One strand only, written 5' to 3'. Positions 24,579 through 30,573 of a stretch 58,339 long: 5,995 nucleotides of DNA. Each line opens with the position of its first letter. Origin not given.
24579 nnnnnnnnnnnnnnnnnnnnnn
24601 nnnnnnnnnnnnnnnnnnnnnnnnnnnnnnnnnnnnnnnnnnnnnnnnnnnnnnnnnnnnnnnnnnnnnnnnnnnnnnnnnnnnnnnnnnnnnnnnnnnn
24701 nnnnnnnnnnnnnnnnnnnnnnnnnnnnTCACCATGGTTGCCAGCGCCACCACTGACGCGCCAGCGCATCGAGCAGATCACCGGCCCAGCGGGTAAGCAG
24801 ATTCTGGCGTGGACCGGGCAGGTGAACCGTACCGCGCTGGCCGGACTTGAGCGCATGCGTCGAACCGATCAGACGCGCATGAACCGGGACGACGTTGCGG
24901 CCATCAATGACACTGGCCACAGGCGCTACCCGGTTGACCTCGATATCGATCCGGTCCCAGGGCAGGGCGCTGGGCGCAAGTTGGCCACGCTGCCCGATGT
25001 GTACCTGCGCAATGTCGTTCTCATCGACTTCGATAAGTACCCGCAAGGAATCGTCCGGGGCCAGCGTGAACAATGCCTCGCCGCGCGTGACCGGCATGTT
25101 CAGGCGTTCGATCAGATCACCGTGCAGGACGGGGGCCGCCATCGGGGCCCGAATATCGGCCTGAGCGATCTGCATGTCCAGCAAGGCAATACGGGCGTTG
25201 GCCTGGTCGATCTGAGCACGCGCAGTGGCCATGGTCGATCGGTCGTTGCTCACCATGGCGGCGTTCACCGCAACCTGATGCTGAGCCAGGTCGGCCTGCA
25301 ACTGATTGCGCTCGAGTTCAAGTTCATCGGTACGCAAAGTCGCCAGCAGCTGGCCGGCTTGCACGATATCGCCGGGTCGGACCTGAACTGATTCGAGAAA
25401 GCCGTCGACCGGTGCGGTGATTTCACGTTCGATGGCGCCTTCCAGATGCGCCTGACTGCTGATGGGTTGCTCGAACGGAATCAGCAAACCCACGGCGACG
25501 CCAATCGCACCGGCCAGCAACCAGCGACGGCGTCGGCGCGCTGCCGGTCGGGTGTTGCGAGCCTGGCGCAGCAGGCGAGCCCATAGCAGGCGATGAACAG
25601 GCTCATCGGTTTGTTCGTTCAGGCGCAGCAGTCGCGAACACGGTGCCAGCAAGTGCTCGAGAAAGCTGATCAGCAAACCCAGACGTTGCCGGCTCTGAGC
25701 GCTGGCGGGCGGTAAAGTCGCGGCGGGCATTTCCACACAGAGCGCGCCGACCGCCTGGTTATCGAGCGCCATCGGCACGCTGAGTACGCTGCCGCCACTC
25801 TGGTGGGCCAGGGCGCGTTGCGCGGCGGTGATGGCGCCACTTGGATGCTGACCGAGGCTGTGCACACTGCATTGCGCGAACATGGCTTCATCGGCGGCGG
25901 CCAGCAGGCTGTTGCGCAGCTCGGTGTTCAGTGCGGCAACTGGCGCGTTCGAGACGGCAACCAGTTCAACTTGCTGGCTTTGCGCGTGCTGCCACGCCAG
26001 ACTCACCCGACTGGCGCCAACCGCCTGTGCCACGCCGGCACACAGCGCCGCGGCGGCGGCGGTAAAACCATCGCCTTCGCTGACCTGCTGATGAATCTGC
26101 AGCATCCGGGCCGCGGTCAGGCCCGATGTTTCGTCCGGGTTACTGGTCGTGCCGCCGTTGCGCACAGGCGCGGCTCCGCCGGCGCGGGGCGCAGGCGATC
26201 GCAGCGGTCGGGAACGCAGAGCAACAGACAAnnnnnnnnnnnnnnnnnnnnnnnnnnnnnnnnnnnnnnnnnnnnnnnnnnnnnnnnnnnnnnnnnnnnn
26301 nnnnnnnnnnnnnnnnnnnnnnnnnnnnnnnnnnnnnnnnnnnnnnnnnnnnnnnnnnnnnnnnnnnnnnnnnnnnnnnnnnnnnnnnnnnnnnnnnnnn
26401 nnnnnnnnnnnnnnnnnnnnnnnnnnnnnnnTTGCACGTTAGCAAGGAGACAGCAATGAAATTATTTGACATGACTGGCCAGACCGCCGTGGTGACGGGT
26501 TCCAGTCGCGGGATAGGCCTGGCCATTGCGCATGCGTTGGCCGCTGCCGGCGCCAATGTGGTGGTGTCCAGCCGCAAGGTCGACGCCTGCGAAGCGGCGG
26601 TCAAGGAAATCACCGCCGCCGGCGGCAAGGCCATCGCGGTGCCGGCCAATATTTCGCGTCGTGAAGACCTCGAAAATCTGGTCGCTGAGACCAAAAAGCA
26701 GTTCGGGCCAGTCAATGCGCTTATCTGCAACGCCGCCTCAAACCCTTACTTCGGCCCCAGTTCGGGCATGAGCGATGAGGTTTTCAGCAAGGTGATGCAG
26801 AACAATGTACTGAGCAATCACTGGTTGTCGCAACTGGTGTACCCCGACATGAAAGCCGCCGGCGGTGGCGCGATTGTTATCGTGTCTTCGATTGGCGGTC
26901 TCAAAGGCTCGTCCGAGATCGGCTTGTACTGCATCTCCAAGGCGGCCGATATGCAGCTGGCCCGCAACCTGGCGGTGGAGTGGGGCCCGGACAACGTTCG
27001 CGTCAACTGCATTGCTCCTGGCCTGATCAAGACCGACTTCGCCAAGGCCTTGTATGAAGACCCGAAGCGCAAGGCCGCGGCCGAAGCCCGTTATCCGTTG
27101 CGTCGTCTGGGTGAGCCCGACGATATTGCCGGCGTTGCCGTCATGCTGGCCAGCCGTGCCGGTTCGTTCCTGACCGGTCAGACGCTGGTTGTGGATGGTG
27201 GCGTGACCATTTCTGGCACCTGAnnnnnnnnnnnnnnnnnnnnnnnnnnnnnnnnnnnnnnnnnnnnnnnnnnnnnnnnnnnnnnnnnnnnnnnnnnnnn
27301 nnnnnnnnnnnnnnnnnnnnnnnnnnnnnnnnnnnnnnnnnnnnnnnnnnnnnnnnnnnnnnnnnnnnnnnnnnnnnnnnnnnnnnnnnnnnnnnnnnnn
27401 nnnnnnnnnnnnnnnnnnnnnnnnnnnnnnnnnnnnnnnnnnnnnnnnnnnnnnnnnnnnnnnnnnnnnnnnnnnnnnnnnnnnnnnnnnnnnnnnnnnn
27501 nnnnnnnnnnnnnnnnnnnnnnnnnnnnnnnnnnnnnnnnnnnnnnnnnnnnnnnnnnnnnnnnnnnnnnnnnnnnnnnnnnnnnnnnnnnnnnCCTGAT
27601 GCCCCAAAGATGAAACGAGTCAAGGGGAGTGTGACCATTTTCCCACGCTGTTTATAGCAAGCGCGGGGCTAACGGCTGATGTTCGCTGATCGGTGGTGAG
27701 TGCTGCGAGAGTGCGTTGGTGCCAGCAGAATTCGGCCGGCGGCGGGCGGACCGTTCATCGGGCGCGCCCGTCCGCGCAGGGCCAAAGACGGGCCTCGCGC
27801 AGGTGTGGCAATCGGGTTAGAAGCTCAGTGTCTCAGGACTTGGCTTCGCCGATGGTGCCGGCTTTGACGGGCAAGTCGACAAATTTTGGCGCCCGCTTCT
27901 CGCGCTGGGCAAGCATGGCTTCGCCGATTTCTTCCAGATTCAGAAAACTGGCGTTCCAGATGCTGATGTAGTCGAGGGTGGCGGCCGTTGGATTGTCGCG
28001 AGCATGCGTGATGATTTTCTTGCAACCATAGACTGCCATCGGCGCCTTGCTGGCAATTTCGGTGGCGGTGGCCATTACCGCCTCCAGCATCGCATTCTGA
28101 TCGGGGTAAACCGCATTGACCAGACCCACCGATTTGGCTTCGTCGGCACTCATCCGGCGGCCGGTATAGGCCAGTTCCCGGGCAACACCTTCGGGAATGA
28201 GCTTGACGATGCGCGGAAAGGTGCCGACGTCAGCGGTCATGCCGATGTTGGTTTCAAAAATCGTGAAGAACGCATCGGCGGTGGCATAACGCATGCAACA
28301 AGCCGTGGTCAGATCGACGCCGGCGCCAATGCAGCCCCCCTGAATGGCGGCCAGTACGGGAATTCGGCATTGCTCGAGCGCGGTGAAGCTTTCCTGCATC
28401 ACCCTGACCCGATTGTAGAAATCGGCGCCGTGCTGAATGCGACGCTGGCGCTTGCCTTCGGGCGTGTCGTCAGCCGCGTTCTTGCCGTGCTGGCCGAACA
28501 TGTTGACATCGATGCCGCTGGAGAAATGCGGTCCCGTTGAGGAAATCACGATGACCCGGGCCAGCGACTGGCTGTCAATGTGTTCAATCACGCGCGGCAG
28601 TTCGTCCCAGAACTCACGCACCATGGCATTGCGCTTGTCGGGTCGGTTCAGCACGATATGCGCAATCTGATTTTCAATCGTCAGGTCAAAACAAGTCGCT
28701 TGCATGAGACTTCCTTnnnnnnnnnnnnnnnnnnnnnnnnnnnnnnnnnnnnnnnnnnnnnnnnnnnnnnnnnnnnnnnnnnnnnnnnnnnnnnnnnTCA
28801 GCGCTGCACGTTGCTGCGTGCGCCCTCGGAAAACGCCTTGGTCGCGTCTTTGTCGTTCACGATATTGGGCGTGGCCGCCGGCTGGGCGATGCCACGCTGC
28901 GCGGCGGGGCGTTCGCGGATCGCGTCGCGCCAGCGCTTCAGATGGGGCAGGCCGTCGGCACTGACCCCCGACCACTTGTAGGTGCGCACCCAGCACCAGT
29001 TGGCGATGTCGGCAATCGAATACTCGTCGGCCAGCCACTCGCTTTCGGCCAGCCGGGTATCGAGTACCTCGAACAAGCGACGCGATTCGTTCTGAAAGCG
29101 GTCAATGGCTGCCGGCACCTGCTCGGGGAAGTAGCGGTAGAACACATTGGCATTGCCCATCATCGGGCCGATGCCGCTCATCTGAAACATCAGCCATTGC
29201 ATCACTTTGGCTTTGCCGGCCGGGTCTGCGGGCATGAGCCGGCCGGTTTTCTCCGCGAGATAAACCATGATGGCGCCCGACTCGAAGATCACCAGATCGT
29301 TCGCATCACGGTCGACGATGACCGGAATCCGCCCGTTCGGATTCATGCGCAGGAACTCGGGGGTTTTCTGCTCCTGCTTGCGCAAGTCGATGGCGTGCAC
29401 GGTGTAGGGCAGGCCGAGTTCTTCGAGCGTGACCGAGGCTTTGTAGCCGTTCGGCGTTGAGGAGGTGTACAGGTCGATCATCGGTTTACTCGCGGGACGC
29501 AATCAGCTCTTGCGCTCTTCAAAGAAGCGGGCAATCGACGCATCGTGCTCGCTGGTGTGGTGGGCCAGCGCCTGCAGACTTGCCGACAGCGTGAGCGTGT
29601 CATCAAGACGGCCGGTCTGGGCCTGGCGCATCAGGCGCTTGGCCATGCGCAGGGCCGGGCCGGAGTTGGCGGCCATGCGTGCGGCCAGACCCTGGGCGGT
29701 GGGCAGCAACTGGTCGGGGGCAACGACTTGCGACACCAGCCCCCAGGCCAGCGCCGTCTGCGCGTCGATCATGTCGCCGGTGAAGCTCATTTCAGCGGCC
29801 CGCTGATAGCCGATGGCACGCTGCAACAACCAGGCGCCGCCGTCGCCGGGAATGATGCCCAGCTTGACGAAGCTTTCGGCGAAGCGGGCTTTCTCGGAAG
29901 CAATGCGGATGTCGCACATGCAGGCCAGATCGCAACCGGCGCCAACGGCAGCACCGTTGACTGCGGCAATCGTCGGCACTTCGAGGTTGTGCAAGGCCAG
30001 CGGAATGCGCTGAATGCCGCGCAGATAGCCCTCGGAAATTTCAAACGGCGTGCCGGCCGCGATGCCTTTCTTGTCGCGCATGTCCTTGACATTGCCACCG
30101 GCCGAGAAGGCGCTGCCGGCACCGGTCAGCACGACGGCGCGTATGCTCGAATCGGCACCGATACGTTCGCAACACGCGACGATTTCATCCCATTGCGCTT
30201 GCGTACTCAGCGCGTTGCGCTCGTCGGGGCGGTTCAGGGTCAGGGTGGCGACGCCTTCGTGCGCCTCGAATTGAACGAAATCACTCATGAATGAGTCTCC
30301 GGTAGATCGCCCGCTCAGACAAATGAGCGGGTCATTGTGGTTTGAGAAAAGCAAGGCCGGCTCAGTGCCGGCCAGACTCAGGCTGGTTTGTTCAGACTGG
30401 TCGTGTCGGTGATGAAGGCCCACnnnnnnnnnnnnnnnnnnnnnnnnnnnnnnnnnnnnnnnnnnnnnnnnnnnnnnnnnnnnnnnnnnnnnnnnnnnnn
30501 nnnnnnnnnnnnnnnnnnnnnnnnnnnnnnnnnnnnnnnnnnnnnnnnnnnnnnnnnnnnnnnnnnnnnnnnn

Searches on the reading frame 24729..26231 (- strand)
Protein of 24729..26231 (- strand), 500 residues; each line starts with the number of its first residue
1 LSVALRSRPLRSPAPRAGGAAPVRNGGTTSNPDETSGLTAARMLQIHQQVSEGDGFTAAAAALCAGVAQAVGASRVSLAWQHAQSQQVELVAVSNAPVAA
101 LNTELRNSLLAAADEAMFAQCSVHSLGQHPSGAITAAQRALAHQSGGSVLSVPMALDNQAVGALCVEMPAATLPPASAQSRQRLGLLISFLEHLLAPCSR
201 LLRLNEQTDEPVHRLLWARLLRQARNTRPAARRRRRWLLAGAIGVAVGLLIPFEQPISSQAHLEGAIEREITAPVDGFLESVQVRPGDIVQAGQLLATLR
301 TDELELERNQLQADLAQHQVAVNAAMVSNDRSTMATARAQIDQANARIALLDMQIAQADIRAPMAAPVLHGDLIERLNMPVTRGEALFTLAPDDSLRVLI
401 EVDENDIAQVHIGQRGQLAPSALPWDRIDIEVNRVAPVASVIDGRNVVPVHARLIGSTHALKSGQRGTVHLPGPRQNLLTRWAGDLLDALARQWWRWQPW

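Call 4: search_protein_families(library=pfam, proteins=[window:24729-26231:-], max_evalue=0.001)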
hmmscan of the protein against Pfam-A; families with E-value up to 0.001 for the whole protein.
window:24729-26231:- (500 aa): 3 families
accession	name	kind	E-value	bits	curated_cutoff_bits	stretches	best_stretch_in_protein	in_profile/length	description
PF13437.12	HlyD_3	-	2.5e-15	57.5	22.2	2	360-463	2-105/106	HlyD family secretion protein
PF16576.10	HlyD_D23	-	2.7e-12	46.8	30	1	270-439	21-188/214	Barrel-sandwich domain of CusB or HlyD membrane-fusion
PF13533.13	Biotin_lipoyl_2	-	8.2e-07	29.2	29.8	1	270-299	2-31/32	Biotin-lipoyl like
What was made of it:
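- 24729..26231 (-): Long periplasmic adaptor (HlyD/MFP family, 500 aa as longest ORF). It has a poorly conserved cytoplasmic N-terminal region (weak GAF signal), one TM segment, then the adaptor. First gene of the cassette. The start codon is uncertain. Pfam HlyD_3 and HlyD_D23 (call 4).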

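Call 11: search_protein_families(library=ncbifam, proteins=[window:24729-26231:-], max_evalue=0.001)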
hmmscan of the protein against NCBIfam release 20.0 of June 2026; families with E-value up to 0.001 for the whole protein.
window:24729-26231:- (500 aa): 11 families
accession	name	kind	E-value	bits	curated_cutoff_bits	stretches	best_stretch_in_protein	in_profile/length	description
TIGR01730.1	RND_mfp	subfamily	2.7e-19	69.3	94.9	1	258-476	16-249/322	efflux RND transporter periplasmic adaptor subunit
TIGR01843.1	type_I_hlyD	subfamily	1.5e-09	37.4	208.65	1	303-428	215-341/422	HlyD family type I secretion periplasmic adaptor subunit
TIGR02971.1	heterocyst_DevB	subfamily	8.5e-09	35.2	129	1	302-425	149-269/327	ABC exporter membrane fusion protein, DevB family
TIGR00998.1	8a0101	subfamily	2.2e-08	33.4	390.8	1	304-418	155-263/334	EmrA/EmrK family multidrug efflux transporter periplasmic adaptor subunit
TIGR00999.1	8a0102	subfamily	4.2e-06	26.1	319.3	0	287-475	1-205/271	CzcB/NccB family metal efflux transporter periplasmic adaptor subunit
NF007850.1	PRK10559.1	equivalog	2.5e-05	23.5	400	1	271-366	43-142/303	p-hydroxybenzoic acid efflux pump subunit AaeA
NF002939.0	PRK03598.1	equivalog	0.00013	21.3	393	1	305-419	152-264/332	secretion protein HlyD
NF004309.0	PRK05704.1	equivalog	0.00014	21.4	449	1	268-361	45-134/408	2-oxoglutarate dehydrogenase complex dihydrolipoyllysine-residue succinyltransferase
TIGR03794.1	NHLM_micro_HlyD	equivalog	0.0006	18.8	156.2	1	270-341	60-131/421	NHLP bacteriocin system secretion protein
NF004547.1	PRK05889.1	equivalog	0.00077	19.6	75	0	271-299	42-70/71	biotin/lipoyl-binding carrier protein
TIGR01347.1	sucB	equivalog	0.00098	18.4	378.65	0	268-345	43-117/404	dihydrolipoyllysine-residue succinyltransferase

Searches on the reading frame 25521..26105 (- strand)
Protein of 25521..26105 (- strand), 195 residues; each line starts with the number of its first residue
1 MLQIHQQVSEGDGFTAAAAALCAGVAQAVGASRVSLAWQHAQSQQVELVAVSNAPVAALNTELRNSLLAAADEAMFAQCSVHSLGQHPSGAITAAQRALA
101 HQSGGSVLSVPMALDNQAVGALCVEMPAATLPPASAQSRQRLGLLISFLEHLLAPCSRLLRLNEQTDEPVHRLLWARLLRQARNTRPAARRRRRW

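Call 33: search_protein_families(library=pfam, proteins=[window:25521-26105:-], max_evalue=1)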
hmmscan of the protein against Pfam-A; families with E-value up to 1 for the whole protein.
seq(195 aa): 2 families
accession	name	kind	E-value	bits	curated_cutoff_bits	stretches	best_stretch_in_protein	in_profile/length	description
PF01590.32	GAF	-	0.0068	17.4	22.4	1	17-129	5-112/133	GAF domain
PF13185.12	GAF_2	-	0.087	13.5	28.6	1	21-134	11-115/136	GAF domain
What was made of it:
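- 24729..26231 (-): Weak GAF in the N-terminal part, E=0.007, below cut-off (call 33).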

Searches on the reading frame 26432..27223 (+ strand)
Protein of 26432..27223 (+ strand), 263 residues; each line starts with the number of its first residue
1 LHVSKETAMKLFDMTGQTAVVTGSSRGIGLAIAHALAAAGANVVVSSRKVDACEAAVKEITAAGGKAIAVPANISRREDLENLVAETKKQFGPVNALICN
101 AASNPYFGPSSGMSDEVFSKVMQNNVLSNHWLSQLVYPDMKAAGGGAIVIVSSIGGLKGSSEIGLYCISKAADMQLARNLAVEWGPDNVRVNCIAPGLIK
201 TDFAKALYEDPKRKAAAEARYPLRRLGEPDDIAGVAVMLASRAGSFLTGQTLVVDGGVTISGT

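Call 10: search_protein_families(library=pfam, proteins=[window:26432-27223:+], max_evalue=0.001)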
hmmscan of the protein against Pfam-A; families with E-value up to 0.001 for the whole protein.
window:26432-27223:+ (263 aa): 4 families
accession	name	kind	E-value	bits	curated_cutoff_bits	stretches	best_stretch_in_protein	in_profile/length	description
PF13561.12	adh_short_C2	-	4.4e-63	213.4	27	1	25-259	5-236/236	Enoyl-(Acyl carrier protein) reductase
PF00106.31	adh_short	-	1.3e-51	175.3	26.6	1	17-210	1-193/195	short chain dehydrogenase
PF08659.16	KR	-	3.2e-14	53.7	22.6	1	18-169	2-152/180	KR domain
PF23441.1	SDR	-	0.00011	22.2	27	1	17-259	8-256/258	SDR-like rossmann domain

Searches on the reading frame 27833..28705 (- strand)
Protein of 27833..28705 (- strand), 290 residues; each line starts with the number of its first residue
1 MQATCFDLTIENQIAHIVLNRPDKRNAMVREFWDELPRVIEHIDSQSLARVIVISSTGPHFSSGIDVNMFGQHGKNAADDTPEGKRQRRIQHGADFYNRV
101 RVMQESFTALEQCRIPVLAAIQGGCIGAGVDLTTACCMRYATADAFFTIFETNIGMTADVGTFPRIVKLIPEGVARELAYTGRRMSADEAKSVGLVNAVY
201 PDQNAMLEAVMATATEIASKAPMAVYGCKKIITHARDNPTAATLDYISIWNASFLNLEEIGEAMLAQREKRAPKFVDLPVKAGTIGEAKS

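Call 10: search_protein_families(library=pfam, proteins=[window:27833-28705:-], max_evalue=0.001)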
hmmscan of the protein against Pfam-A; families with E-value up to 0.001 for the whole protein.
window:27833-28705:- (290 aa): 2 families
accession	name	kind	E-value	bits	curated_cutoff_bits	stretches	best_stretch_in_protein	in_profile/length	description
PF00378.25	ECH_1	-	2.1e-43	148.9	27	1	10-276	2-249/251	Enoyl-CoA hydratase/isomerase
PF16113.10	ECH_2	-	3.5e-25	89.7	27.2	1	15-269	2-243/335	Enoyl-CoA hydratase/isomerase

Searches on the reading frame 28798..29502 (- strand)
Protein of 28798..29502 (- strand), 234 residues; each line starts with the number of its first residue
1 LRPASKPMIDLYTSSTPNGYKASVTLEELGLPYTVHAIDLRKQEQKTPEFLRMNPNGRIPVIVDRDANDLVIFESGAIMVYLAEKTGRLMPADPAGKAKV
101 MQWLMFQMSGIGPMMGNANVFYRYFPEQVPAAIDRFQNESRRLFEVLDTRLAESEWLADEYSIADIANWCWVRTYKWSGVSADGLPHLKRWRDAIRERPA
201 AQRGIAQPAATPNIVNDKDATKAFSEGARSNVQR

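Call 10: search_protein_families(library=pfam, proteins=[window:28798-29502:-], max_evalue=0.001)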
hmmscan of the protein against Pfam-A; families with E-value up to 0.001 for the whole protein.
window:28798-29502:- (234 aa): 5 families
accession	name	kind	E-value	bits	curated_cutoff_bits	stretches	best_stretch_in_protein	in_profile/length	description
PF02798.26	GST_N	-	2.7e-15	56.9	20.9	1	12-84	6-76/76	Glutathione S-transferase, N-terminal domain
PF13409.12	GST_N_2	-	9e-15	55.5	25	1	18-84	4-69/70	Glutathione S-transferase, N-terminal domain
PF13417.12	GST_N_3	-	1.8e-10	41.5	22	1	16-86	6-71/75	Glutathione S-transferase, N-terminal domain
PF00043.30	GST_C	-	8.7e-08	32.8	20.7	1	124-199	13-93/93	Glutathione S-transferase, C-terminal domain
PF13410.11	GST_C_2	-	1.8e-05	25.2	24.9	1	130-194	1-69/69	Glutathione S-transferase, C-terminal domain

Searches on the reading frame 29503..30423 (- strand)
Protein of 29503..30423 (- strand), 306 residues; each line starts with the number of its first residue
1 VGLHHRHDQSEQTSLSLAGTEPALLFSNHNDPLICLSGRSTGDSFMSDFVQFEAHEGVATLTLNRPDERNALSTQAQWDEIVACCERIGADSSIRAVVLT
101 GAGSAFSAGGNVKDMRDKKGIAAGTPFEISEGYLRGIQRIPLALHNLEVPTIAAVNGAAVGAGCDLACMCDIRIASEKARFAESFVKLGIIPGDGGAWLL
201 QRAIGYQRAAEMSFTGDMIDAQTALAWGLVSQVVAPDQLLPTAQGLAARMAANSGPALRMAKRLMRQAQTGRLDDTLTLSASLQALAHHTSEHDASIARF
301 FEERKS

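Call 10: search_protein_families(library=pfam, proteins=[window:29503-30423:-], max_evalue=0.001)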
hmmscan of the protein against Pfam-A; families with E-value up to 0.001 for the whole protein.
window:29503-30423:- (306 aa): 2 families
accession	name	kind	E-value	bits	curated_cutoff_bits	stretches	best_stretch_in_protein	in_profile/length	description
PF00378.25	ECH_1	-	9.9e-58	195.8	27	1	54-305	2-245/251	Enoyl-CoA hydratase/isomerase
PF16113.10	ECH_2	-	3.2e-29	102.9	27.2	1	59-293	2-229/335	Enoyl-CoA hydratase/isomerase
